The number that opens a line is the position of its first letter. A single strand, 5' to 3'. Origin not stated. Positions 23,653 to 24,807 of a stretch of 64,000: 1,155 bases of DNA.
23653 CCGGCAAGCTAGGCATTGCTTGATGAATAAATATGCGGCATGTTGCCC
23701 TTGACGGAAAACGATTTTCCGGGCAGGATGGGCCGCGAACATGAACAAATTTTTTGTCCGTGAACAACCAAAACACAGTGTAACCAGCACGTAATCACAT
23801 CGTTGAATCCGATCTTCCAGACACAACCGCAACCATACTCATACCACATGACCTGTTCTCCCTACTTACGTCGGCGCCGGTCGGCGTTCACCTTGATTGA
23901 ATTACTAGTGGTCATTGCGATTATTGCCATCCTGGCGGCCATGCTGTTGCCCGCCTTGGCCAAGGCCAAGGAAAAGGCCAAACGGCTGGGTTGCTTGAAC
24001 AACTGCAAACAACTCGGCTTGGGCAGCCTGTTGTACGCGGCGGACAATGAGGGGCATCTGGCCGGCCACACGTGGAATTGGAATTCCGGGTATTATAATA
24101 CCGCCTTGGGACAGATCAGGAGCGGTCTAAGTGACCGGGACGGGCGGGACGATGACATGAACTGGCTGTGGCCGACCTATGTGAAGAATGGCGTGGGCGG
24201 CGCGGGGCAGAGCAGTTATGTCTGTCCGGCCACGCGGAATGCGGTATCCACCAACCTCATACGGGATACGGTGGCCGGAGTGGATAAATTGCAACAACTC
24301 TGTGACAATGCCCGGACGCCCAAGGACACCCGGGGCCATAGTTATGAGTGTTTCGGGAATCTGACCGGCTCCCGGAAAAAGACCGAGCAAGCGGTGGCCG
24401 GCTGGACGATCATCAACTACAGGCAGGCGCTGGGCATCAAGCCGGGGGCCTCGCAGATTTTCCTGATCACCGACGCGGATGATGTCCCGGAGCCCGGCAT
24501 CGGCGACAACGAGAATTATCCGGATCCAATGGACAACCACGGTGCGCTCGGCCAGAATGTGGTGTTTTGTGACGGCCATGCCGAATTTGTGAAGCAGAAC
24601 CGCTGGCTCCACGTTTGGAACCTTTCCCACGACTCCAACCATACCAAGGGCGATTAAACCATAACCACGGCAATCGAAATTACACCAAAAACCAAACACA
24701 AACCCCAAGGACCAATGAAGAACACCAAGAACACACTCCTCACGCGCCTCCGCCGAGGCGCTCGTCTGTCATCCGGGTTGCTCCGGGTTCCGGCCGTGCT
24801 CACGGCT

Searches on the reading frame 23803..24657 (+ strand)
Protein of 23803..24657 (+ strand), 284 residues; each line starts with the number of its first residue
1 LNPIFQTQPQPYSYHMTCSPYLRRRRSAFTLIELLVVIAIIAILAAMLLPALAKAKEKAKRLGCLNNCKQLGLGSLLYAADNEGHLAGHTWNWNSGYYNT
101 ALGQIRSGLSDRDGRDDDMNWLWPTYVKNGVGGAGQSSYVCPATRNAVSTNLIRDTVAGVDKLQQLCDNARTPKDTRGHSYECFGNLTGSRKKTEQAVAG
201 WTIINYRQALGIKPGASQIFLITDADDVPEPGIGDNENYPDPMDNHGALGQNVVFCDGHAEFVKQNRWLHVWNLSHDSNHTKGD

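Call 24: search_protein_families(library=pfam, proteins=[window:23803-24657:+], max_evalue=0.01)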
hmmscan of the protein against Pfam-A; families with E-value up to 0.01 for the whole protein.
window:23803-24657:+ (284 aa): 2 families
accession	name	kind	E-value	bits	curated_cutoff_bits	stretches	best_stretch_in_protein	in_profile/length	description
PF07963.17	N_methyl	-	5.8e-09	35.6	21.2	1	23-49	1-27/27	Prokaryotic N-terminal methylation motif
PF07596.16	SBP_bac_10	-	0.00013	22.5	23.3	0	54-81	2-29/268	Protein of unknown function (DUF1559)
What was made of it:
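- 23803..24657 (+): N_methyl/DUF1559 pseudopilin-like gene directly upstream of D (context). Call 24.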
